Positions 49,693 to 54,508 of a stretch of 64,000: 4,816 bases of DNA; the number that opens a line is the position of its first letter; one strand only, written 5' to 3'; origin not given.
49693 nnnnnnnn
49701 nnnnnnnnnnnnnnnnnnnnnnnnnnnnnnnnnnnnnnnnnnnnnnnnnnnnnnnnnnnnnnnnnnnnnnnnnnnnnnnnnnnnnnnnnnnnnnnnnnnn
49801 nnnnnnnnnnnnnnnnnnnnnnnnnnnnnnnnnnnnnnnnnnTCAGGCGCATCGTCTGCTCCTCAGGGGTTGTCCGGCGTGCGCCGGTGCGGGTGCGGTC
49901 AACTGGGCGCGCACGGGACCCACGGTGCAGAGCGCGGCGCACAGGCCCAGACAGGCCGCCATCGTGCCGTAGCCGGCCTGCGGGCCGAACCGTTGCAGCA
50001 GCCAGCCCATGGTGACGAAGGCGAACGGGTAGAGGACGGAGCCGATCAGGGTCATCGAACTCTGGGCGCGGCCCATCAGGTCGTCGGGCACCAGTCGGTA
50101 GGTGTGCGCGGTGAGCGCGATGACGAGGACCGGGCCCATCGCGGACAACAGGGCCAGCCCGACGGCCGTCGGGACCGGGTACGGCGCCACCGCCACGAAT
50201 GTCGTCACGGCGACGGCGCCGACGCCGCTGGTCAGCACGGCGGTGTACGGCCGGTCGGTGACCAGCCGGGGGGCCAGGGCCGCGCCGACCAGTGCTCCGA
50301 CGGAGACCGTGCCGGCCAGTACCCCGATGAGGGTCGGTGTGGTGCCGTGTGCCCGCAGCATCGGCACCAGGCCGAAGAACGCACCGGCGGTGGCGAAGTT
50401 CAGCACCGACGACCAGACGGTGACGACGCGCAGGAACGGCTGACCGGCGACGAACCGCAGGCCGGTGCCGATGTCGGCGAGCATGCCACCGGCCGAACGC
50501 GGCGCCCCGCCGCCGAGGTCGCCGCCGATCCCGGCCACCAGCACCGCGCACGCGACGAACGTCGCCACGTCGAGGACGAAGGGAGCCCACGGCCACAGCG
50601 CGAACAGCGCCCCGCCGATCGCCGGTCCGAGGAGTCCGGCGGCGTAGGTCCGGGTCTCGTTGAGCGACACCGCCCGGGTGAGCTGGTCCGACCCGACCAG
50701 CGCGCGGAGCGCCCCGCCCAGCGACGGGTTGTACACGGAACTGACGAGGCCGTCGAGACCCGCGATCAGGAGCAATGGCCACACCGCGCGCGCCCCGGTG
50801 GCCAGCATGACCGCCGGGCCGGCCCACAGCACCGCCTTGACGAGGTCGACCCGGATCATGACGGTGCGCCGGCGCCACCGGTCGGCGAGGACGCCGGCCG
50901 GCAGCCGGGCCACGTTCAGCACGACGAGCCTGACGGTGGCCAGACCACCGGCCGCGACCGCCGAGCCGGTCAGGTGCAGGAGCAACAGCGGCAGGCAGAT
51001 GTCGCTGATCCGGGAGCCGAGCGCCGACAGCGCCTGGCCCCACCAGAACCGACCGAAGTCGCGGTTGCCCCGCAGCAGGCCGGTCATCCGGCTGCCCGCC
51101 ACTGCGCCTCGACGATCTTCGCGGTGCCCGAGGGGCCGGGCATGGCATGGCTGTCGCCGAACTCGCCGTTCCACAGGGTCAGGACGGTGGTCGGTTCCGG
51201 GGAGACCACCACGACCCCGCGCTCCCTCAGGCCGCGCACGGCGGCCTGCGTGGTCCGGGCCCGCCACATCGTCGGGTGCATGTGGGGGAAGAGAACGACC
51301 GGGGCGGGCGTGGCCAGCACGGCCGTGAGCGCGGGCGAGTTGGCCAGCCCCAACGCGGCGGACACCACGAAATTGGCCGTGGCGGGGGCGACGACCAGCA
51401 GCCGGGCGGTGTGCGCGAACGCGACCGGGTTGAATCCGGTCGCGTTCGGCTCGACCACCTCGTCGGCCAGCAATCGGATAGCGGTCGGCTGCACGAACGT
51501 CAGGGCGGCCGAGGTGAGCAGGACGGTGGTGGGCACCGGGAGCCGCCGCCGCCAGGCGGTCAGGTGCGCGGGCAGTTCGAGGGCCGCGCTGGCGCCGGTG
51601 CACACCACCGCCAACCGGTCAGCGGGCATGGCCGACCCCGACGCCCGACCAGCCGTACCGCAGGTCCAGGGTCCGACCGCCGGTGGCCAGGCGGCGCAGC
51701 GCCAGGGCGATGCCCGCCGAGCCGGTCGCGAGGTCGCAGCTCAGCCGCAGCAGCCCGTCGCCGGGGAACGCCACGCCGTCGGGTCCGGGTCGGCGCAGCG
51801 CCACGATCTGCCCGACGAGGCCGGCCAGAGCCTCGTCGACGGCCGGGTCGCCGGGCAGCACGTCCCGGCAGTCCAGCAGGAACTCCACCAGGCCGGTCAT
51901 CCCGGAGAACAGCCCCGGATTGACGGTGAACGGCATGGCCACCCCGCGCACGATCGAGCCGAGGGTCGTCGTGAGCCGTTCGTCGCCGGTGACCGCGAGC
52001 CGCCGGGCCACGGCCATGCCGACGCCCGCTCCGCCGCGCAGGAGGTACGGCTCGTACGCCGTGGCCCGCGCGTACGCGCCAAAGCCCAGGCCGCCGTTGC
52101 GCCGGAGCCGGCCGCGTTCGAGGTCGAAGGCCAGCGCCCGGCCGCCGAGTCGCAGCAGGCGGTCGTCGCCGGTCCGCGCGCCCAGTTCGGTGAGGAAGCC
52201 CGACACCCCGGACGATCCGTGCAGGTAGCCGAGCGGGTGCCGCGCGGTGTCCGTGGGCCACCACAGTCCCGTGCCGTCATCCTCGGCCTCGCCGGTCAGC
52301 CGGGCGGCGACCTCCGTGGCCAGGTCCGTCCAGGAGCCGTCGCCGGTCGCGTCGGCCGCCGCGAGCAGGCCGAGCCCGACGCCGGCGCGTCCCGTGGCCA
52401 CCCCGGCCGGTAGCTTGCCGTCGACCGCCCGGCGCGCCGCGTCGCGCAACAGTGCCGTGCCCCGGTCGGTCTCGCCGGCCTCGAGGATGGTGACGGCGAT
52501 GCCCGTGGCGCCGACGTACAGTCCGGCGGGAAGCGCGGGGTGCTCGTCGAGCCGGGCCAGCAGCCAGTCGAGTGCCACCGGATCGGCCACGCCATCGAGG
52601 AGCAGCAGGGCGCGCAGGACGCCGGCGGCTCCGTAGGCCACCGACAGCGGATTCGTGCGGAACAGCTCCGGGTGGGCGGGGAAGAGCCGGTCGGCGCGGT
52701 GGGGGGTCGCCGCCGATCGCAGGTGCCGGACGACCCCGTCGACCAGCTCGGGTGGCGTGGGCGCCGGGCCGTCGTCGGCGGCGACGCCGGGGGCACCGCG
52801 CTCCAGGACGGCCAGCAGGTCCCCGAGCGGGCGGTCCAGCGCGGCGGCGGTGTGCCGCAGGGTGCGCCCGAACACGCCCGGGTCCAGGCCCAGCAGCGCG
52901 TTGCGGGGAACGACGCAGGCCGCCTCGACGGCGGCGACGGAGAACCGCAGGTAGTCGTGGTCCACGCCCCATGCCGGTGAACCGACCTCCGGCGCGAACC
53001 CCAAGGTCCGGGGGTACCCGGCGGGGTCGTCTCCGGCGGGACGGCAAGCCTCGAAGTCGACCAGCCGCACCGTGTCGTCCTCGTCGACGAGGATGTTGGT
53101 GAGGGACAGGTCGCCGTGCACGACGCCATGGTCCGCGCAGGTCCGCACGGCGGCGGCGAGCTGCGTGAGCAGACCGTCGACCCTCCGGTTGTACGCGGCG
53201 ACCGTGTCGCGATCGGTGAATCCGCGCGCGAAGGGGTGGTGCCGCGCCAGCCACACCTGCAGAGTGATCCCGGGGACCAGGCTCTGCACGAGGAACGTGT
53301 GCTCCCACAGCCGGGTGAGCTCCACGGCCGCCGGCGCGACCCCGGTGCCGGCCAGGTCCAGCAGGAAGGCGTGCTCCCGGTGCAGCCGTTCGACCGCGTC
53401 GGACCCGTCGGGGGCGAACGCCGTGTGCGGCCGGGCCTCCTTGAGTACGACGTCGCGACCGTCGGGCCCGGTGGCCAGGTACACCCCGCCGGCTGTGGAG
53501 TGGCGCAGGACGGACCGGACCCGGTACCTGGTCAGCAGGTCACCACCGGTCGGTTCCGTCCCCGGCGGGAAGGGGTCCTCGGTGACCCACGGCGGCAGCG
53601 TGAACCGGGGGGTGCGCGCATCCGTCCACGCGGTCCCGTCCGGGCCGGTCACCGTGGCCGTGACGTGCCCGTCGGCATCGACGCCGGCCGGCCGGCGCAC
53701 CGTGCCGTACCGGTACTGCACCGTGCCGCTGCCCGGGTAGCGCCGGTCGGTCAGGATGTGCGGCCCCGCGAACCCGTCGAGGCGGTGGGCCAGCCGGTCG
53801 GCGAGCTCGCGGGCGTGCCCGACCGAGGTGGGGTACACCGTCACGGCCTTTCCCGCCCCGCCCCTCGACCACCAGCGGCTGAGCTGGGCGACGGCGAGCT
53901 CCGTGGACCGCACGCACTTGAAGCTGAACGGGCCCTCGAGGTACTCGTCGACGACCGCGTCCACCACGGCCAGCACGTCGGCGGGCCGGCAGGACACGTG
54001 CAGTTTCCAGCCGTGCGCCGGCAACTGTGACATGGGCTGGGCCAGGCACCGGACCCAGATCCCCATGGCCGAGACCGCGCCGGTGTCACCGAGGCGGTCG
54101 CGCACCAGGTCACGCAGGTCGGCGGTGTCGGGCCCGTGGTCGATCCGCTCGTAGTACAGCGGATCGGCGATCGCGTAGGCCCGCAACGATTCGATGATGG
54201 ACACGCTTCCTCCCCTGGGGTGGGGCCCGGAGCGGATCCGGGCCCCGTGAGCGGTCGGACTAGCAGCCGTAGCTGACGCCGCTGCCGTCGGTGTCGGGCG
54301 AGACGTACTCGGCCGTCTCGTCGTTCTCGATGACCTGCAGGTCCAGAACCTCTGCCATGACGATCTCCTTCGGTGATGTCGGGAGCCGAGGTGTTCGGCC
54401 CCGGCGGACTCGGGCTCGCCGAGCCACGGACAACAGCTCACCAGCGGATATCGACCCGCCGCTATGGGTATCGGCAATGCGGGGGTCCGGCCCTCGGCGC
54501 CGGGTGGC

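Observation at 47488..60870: Hybrid class III / class II lanthipeptide locus sharing one divergent promoter region and a LAL regulator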

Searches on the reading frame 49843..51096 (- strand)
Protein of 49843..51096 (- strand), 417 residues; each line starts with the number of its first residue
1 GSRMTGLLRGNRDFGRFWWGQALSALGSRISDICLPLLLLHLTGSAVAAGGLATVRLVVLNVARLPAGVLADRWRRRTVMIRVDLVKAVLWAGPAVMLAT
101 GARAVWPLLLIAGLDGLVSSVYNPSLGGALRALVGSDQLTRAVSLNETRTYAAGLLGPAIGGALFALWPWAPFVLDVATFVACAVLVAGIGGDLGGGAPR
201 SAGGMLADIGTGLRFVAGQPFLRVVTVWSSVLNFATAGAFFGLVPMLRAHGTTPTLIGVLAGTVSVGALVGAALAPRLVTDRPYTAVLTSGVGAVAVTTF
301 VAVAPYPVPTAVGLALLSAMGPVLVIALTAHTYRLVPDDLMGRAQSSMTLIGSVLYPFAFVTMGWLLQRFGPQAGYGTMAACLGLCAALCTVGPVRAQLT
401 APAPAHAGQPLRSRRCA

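Call 8: search_protein_families(library=pfam, proteins=[window:49843-51096:-], max_evalue=0.01)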
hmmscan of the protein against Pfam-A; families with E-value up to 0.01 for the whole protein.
window:49843-51096:- (417 aa): 2 families
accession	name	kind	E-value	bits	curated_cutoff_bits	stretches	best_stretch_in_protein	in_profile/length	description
PF07690.21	MFS_1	-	5.9e-21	75.2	33.4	2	18-245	2-226/347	Major Facilitator Superfamily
PF05977.19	MFS_3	-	4.9e-18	65.3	27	1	14-345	12-345/524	Transmembrane secretion effector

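Call 9: search_protein_families(library=ncbifam, proteins=[window:49843-51096:-], max_evalue=0.1)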
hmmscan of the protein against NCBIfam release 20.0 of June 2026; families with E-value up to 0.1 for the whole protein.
window:49843-51096:- (417 aa): 13 families
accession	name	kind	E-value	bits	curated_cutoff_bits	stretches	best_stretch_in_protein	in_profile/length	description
TIGR00900.1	2A0121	subfamily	6.3e-45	154.1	319.6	1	14-371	1-364/364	H+ Antiporter protein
NF007792.0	PRK10489.1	equivalog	8e-16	58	324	1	7-388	12-396/419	enterobactin transporter EntS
NF000245.1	macrolide_MefA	exception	1.3e-11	44.2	675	1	13-373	10-376/405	macrolide efflux MFS transporter Mef(A)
NF006386.0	PRK08633.1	equivalog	3.5e-09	35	1221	1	62-368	62-382/1147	acyl-[ACP]--phospholipid O-acyltransferase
NF008397.0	PRK11195.1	equivalog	1.3e-08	34.3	297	2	67-168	58-151/414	lysophospholipid transporter LplT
NF000051.1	macrolide_MefB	exception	2.1e-08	33.5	800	1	12-390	9-392/409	macrolide efflux MFS transporter Mef(B)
NF012178.0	tet_MFS_V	exception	7.4e-07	28.6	640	1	39-366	35-370/409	tetracycline efflux MFS transporter Tet(V)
NF000154.1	macrolide_MefEN2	exception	1.1e-06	28.2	800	1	57-184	51-180/401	macrolide efflux MFS transporter Mef(En2)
TIGR00880.1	2_A_01_02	superfamily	2.1e-06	27.9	131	1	65-188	16-135/141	multidrug resistance protein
NF052575.1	MFS_efflux_Tap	equivalog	5.3e-05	22.4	625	1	24-383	16-384/401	multidrug efflux MFS transporter Tap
NF005291.0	PRK06814.1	equivalog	0.0009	17.2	1349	1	11-184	10-187/1140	acyl-[ACP]--phospholipid O-acyltransferase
NF008314.0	PRK11102.1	equivalog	0.0023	17.2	303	1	60-188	58-183/396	Bcr/CflA family multidrug efflux MFS transporter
NF000246.1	macrolide_MefC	exception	0.037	13.1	870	1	17-323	13-321/407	macrolide efflux MFS transporter Mef(C)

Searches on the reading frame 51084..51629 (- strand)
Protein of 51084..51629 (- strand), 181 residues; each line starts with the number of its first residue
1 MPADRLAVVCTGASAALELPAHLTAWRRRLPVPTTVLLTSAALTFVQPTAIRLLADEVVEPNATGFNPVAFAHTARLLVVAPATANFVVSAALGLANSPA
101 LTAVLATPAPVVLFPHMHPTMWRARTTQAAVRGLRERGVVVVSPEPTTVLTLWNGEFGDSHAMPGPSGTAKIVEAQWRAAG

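Call 8: search_protein_families(library=pfam, proteins=[window:51084-51629:-], max_evalue=0.01)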
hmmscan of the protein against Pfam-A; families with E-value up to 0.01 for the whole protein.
window:51084-51629:- (181 aa): 1 family
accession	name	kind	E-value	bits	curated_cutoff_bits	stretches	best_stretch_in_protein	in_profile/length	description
PF02441.25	Flavoprotein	-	1.4e-13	51.2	22.7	1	5-134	2-145/162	Flavoprotein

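Call 9: search_protein_families(library=ncbifam, proteins=[window:51084-51629:-], max_evalue=0.1)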
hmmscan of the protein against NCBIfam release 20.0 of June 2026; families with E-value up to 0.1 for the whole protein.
window:51084-51629:- (181 aa): 4 families
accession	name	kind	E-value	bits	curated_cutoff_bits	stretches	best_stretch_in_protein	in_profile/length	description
TIGR00521.1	coaBC_dfp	equivalog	1.9e-18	66.7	219.7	1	9-146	9-151/392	bifunctional phosphopantothenoylcysteine decarboxylase/phosphopantothenate--cysteine ligase CoaBC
TIGR02113.1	coaC_strep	equivalog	4.5e-11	42.9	261.4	1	11-147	8-151/177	phosphopantothenoylcysteine decarboxylase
NF033753.1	RiPP_decarbCypD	equivalog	0.0002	20.7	215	1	11-148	15-156/182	CypD family RiPP peptide-cysteine decarboxylase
TIGR02797.1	exbB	equivalog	0.091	12.5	206.2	0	66-100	145-180/211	tonB-system energizer ExbB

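Call 70: search_solved_structures(query=window:51084-51626:-, max_evalue=0.001, show_alignments=2)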
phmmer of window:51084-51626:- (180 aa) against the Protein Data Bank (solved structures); distinct sequences matched with E-value up to 0.001: 10.
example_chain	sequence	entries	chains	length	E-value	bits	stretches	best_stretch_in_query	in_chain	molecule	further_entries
7cfu_F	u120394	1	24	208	1.9e-12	50.8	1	8-163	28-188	DNA/pantothenate metabolism flavoprotein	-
1p3y_1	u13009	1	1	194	8.6e-09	38.9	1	33-151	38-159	MrsD protein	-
5h75_A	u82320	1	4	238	1.6e-08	38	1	33-149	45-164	Mersacidin decarboxylase,Immunoglobulin G-binding protein A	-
6tgv_A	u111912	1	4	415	3.3e-08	37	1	35-144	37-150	Coenzyme A biosynthesis bifunctional protein CoaBC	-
6jls_A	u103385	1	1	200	6.3e-08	36.1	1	7-148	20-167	Putative flavoprotein decarboxylase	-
1g5q_A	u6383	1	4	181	1.1e-06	32.1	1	22-166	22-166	EPIDERMIN MODIFYING ENZYME EPID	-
1g63_A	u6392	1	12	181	1.2e-06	31.9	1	22-166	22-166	EPIDERMIN MODIFYING ENZYME EPID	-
3qjg_A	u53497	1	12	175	2.6e-05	27.5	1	41-142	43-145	Epidermin biosynthesis protein EpiD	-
1mvl_A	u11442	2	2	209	0.00023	24.5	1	42-177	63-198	PPC decarboxylase AtHAL3a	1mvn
1e20_A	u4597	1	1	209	0.00066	23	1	42-176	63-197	HALOTOLERANCE PROTEIN HAL3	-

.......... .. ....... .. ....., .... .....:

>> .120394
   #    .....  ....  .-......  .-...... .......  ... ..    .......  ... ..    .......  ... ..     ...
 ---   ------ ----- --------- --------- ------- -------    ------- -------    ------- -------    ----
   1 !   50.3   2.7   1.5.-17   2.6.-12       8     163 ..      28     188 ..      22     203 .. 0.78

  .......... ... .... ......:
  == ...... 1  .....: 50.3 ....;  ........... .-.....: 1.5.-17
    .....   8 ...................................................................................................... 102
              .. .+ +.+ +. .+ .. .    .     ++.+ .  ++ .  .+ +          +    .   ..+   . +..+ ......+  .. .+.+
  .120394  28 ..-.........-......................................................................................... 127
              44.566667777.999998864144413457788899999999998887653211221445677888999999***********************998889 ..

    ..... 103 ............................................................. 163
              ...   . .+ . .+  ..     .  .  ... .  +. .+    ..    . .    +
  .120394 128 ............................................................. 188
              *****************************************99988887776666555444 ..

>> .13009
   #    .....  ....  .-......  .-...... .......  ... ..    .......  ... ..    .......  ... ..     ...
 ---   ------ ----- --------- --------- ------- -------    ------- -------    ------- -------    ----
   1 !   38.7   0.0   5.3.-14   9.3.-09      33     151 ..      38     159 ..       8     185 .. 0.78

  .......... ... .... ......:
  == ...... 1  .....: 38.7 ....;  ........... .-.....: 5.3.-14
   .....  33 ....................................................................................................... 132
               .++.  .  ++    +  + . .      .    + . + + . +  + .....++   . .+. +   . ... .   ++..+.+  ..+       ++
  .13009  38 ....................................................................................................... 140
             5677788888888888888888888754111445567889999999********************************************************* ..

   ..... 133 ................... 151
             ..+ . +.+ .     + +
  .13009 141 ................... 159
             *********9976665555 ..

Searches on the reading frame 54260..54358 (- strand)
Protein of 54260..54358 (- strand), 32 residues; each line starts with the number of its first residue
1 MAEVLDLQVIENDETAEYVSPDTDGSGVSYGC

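Call 8: search_protein_families(library=pfam, proteins=[window:54260-54358:-], max_evalue=0.01)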
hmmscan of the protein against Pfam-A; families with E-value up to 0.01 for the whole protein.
window:54260-54358:- (32 aa): 0 families

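Call 9: search_protein_families(library=ncbifam, proteins=[window:54260-54358:-], max_evalue=0.1)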
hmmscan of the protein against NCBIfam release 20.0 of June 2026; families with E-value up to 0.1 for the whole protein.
window:54260-54358:- (32 aa): 2 families
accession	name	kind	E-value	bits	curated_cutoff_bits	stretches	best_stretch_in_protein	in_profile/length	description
NF038159.1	lanthi_III_b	subfamily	0.0025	17.8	30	1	3-32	2-27/38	class III lanthipeptide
NF033212.1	SapB_AmfS_lanti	subfamily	0.024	14.8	25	1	4-29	3-27/42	SapB/AmfS family lanthipeptide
